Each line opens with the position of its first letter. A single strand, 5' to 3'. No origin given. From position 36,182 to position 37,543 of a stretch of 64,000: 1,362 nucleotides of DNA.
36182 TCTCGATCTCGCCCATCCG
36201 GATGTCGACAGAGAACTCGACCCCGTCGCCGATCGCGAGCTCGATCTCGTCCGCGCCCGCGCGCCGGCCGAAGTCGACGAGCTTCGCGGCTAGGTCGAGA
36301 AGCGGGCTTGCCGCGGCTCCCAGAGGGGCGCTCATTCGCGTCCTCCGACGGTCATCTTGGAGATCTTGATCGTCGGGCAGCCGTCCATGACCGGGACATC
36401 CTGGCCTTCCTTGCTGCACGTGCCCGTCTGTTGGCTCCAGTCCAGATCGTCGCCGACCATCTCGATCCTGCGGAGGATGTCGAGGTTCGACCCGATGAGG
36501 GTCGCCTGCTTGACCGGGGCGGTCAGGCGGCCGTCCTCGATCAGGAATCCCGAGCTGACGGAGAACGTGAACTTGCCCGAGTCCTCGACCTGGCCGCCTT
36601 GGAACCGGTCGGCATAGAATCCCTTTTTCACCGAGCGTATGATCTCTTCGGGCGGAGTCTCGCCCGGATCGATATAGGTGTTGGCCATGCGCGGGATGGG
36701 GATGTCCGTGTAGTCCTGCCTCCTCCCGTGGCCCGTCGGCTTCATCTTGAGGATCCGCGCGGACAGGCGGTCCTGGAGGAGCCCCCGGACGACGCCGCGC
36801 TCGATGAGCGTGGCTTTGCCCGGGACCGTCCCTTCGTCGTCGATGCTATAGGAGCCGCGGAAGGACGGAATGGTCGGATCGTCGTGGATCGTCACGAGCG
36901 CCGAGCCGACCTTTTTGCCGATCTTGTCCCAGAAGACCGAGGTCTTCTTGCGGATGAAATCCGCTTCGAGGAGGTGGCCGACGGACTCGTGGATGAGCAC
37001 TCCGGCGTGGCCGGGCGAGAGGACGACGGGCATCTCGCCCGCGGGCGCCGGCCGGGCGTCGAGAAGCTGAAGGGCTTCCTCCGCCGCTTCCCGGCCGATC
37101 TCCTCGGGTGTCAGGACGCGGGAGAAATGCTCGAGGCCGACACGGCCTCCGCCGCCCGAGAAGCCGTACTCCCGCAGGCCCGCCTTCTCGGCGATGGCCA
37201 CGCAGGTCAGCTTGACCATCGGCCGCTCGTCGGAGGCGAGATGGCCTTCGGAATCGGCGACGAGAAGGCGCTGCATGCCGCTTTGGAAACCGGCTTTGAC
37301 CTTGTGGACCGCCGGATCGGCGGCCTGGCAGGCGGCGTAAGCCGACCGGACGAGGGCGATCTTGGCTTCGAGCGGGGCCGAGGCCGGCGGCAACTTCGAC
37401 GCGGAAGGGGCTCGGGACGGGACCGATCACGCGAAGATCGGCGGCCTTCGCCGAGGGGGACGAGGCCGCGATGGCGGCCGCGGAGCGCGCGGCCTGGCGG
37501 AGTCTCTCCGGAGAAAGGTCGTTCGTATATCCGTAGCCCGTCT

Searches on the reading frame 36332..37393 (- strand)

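Call 78: search_protein_families(library=pfam, proteins=[window:36332-37393:-], max_evalue=0.00001)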
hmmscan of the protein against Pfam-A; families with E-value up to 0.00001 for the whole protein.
window:36332-37393:- (353 aa): 2 families
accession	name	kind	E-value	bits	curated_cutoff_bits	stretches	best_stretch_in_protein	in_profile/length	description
PF19289.4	PmbA_TldD_3rd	-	3.1e-68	229.7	22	1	119-351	2-220/220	PmbA/TldA metallopeptidase C-terminal domain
PF19290.4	PmbA_TldD_2nd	-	2e-18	67.3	20.9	1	2-111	2-109/109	PmbA/TldA metallopeptidase central domain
